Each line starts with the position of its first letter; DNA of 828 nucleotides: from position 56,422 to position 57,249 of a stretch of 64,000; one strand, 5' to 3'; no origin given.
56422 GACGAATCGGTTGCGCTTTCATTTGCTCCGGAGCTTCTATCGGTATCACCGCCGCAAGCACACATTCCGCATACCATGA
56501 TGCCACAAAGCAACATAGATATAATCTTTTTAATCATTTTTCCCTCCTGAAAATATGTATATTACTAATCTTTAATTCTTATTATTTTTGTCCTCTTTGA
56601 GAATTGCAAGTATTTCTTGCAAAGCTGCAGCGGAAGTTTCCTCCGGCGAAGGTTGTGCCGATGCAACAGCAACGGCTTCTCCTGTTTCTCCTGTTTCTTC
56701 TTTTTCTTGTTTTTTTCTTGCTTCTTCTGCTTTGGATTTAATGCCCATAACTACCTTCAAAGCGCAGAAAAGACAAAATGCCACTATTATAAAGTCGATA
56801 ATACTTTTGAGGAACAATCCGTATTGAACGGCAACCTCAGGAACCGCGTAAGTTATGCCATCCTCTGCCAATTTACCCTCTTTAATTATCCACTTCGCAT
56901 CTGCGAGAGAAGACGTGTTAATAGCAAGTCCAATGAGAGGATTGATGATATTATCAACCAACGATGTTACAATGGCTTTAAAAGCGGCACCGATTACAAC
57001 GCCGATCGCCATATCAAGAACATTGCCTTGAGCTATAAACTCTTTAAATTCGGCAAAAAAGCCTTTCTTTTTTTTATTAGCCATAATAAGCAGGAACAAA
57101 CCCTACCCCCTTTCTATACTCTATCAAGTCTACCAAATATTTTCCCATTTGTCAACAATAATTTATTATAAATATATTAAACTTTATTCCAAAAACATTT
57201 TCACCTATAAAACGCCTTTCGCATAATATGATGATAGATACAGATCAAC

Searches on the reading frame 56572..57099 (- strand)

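Call 8: search_protein_families(library=pfam, proteins=[window:56572-57099:-])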
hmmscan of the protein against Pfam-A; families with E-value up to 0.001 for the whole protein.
window:56572-57099:- (175 aa): 1 family
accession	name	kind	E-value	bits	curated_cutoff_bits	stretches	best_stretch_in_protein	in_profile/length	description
PF01741.23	MscL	-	4.7e-35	121.1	27.4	1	14-134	1-110/123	Large-conductance mechanosensitive channel, MscL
